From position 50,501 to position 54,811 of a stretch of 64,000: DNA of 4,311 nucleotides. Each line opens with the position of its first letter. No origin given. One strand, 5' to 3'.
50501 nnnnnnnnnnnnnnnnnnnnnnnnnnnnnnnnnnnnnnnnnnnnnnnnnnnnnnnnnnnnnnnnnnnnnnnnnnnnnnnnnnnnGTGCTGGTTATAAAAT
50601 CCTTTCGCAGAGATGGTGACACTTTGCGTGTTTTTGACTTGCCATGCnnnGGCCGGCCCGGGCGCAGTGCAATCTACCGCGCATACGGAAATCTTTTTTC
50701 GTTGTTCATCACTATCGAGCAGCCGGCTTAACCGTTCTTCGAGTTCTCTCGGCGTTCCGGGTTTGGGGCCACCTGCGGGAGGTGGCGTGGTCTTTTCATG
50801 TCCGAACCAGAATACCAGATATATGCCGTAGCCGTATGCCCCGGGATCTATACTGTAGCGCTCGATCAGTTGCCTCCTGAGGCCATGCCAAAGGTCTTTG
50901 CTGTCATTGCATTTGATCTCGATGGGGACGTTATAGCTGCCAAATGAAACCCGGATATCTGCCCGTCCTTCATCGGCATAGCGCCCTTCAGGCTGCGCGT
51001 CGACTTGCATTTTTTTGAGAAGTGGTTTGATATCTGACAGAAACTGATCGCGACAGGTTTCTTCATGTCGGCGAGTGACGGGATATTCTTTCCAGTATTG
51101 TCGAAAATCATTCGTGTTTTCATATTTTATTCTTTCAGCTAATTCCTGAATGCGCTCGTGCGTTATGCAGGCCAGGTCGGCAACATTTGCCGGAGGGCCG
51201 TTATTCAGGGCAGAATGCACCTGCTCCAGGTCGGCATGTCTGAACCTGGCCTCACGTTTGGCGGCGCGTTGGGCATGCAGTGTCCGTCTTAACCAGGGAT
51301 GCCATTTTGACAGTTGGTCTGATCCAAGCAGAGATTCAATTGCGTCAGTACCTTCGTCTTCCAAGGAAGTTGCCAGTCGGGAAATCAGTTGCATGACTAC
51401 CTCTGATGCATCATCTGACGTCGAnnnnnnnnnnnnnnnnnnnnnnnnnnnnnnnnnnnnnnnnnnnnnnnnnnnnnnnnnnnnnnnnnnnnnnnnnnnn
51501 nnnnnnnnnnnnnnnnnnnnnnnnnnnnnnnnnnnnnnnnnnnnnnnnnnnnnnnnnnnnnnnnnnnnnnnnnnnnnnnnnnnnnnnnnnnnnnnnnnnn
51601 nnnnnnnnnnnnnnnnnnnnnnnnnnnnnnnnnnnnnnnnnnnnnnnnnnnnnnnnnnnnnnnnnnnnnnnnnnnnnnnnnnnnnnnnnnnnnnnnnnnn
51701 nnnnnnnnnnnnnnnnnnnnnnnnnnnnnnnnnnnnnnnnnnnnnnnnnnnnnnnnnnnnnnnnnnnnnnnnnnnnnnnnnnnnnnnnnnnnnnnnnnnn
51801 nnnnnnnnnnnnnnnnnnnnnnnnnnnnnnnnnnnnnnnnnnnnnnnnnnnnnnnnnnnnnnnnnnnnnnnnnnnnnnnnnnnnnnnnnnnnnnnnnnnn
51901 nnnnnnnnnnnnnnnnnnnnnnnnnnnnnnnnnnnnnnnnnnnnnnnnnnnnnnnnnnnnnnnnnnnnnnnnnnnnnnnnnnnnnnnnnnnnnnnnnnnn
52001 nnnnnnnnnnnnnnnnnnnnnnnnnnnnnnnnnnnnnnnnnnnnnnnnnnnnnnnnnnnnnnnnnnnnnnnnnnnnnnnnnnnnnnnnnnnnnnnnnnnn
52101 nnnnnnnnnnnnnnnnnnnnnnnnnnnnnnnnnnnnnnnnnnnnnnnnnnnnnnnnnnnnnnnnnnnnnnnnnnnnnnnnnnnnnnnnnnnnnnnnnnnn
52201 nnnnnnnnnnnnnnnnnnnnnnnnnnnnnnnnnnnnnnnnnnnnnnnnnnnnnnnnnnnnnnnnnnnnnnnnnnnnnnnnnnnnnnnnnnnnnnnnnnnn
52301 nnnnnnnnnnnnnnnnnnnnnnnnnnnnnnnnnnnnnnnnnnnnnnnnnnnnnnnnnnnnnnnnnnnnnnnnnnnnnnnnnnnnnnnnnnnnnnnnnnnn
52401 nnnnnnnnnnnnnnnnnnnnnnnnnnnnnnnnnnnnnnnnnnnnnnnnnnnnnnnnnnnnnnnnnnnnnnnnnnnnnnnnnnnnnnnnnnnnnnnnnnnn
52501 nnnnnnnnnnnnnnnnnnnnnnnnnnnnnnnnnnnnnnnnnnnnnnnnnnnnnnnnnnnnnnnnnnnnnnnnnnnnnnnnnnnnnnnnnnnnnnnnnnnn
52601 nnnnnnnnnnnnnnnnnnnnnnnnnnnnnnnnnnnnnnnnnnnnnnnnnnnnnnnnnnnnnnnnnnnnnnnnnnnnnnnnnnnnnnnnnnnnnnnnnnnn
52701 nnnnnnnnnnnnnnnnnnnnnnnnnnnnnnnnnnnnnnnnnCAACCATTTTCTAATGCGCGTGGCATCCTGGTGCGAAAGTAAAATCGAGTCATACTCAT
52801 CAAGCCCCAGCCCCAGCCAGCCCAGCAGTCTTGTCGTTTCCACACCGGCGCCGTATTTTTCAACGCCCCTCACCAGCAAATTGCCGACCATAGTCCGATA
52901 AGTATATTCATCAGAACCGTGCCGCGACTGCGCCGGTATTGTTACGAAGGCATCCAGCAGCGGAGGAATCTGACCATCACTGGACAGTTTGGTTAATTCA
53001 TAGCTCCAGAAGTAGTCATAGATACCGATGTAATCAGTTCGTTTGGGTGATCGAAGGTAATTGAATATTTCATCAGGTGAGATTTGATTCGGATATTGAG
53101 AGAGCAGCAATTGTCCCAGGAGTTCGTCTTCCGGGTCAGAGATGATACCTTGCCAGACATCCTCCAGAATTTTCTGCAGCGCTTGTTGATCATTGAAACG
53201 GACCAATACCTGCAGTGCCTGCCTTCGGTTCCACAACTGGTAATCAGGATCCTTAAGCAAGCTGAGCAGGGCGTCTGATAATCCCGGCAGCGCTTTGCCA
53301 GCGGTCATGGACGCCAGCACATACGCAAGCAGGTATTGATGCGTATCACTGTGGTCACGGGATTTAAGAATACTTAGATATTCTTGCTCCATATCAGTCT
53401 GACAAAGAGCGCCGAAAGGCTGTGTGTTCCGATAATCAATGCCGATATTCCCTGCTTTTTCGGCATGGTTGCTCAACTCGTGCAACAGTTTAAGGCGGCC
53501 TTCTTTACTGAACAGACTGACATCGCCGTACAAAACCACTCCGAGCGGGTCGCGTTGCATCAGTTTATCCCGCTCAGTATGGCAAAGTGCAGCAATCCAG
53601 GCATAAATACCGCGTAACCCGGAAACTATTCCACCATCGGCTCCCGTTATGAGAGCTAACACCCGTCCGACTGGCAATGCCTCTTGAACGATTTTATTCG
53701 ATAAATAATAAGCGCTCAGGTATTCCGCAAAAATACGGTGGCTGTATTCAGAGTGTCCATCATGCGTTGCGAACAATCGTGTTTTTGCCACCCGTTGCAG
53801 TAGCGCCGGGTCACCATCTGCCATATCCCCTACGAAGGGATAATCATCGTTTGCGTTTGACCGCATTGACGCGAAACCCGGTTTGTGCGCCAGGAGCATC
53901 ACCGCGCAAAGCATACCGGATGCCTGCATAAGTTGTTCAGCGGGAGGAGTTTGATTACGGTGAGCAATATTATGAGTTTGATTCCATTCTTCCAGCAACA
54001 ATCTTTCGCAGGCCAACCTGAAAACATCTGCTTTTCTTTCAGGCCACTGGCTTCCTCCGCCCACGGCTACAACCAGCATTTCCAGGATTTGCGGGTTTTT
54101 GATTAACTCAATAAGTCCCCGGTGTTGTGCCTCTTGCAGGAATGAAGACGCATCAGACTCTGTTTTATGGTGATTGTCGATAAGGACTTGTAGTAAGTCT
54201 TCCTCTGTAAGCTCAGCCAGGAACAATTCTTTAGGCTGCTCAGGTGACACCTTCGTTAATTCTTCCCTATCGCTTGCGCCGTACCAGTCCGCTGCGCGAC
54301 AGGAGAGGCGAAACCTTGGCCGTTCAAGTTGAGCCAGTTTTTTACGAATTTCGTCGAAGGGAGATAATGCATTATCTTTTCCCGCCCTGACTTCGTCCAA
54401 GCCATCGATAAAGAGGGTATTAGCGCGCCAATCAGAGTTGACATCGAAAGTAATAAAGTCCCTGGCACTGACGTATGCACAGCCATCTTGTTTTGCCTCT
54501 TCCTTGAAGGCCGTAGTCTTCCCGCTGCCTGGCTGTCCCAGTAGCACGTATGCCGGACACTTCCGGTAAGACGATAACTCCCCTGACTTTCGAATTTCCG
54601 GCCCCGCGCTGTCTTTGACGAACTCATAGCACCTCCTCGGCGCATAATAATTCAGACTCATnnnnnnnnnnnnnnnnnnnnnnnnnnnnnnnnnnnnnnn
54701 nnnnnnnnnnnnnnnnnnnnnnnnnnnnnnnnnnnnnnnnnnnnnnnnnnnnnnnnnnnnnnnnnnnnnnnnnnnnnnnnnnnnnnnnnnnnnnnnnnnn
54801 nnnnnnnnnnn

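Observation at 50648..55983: AT-rich islet between yoaA and efp: COG1373 AAA+/PD-(D/E)xK ATPase translationally coupled to a 1,337-aa NACHT-type STAND NTPase with a C-terminal nuclease-like tail. Candidate NLR-like antiphage system.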

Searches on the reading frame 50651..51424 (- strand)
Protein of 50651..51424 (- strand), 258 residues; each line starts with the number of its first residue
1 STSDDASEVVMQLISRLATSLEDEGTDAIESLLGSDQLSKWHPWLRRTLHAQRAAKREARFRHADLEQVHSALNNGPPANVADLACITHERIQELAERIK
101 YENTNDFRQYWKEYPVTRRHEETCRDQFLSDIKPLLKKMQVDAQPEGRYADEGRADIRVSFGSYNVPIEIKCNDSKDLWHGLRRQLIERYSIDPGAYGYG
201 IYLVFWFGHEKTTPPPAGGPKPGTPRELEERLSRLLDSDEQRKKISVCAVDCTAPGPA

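Call 32: search_solved_structures(query=A2, max_evalue=10, show_alignments=2)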
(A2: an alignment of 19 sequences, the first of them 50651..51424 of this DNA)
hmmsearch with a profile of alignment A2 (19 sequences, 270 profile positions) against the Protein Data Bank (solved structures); distinct sequences matched with E-value up to 10: 1.
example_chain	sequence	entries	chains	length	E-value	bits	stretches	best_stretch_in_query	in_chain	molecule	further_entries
3gcg_B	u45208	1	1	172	0.39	13.2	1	95-138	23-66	L0028 (Mitochondria associated protein)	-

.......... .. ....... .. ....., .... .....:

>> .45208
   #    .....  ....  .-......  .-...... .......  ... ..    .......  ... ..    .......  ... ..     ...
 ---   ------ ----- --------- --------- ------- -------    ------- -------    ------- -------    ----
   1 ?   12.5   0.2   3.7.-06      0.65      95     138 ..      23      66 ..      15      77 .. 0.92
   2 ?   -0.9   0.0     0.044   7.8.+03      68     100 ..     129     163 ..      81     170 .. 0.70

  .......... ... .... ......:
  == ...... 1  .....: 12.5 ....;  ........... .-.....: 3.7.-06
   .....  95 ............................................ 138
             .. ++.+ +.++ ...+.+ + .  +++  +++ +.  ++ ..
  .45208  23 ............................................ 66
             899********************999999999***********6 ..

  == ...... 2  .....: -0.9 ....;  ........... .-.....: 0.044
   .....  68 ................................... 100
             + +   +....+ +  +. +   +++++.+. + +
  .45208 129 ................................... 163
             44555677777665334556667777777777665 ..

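Call 42: predict_structure(alignment_id=A2)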
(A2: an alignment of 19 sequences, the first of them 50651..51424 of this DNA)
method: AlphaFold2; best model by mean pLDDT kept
length: 258 residues; sequences in the alignment: 19
mean_pLDDT: 84.2   pTM: 0.68
mean pLDDT of the five models: 84.2, 82.7, 80.1, 80.0, 79.6
residues with pLDDT >= 90: 115; 70-90: 106; 50-70: 30; < 50: 7
segments of 3 or more residues with pLDDT < 50: 148-151
pLDDT, mean of each block of 10 residues (from residue 1): 66 82 87 89 87 76 58 68 91 92 83 89 93 91 73 75 92 94 85 80 96 90 95 91 93 74
secondary structure, 60 per line:
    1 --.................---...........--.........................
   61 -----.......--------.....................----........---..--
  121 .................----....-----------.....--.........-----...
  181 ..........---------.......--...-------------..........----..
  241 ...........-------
elements in order: H3-19 H23-33 H36-60 H66-72 H81-101 H106-110 E111-113 H121-137 E142-145 E157-161 E164-172 H178-190 E200-206 H225-234 H239-244 E245-251

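Call 112: search_protein_representatives(alignment_id=A2)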
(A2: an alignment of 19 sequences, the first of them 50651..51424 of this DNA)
Query: 19 sequences, 270 profile positions. Proteins with E-value up to 0.001 (for the whole library): 3224; up to 1e-10: 1904; up to 1e-30: 1270. The best 150 are listed.
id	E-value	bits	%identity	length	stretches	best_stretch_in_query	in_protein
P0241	8.8e-118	408.9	-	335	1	3-268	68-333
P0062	6.1e-117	406.1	-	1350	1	3-270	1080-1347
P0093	1.5e-116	404.8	-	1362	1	5-269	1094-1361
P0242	2.9e-116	403.9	-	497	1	6-269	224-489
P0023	9.9e-116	402.2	-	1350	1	3-268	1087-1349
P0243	3.8e-114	397.0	-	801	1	4-269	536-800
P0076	2.8e-113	394.1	-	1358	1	3-269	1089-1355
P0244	2.8e-108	377.7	-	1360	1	7-267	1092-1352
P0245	1.5e-106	372.0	-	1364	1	10-268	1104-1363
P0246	1.7e-104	365.3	-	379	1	6-268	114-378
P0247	1.8e-103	362.0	-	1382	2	3-269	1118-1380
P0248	6.5e-103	360.1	-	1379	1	3-268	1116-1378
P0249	3.4e-102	357.8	-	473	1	3-269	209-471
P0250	9.2e-102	356.4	-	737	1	3-268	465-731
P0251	3.9e-101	354.3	-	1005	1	6-269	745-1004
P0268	1.4e-94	332.8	-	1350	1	13-269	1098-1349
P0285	1.7e-91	322.7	-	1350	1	11-269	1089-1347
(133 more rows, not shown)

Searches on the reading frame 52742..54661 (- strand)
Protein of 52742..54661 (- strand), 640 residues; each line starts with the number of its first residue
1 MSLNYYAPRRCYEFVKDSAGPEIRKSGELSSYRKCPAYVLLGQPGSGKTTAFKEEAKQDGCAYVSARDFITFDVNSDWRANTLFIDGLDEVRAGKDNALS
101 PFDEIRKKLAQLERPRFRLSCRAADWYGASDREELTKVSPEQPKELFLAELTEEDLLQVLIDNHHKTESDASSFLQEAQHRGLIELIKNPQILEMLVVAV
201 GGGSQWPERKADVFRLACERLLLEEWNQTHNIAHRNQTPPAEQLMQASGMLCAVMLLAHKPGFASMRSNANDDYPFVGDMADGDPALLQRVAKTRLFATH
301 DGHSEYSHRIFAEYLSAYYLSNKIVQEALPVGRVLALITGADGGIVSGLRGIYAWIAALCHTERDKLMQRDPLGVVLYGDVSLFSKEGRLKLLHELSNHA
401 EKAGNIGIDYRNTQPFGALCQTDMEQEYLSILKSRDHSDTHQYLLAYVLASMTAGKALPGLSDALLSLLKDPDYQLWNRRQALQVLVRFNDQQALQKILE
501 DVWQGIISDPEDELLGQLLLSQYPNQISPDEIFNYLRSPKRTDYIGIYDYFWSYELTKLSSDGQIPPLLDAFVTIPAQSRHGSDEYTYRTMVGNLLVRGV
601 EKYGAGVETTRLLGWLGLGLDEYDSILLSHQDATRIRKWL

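Call 60: predict_structure(alignment_id=A3)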
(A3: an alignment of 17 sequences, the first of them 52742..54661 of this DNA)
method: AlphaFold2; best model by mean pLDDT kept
length: 640 residues; sequences in the alignment: 17
mean_pLDDT: 86.1   pTM: 0.80
mean pLDDT of the five models: 86.1, 84.8, 84.1, 83.9, 82.1
residues with pLDDT >= 90: 281; 70-90: 309; 50-70: 38; < 50: 12
segments of 3 or more residues with pLDDT < 50: 227-236
pLDDT, mean of each block of 10 residues (from residue 1): 73 73 82 89 87 91 90 83 90 71 88 87 82 83 87 93 90 92 85 87 74 86 61 56 90 87 86 83 75 83 82 92 91 86 74 89 89 84 90 94 76 80 95 94 95 91 95 92 93 92 94 94 92 89 85 92 94 80 76 94 92 93 85 92
secondary structure, 60 per line:
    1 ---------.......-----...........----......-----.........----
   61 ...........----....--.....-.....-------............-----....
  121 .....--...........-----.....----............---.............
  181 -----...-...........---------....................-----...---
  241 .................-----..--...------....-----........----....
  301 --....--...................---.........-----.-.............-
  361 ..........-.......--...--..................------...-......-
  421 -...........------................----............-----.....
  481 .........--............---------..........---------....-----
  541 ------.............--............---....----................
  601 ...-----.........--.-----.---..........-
elements in order: E10-16 E22-28 H29-32 E37-42 H48-56 E61-65 H66-71 H76-79 E82-86 H88-92 H100-111 E117-122 H128-138 E144-148 H153-164 H168-180 H190-200 H210-229 H241-257 H285-292 E297-300 E303-306 H309-327 H331-338 H347-359 H361-370 H372-378 H386-403 H414-419 H422-432 H439-454 H459-470 H476-489 H492-503 H513-522 H532-535 H547-559 H562-573 H577-580 H585-603 H609-617 H630-639
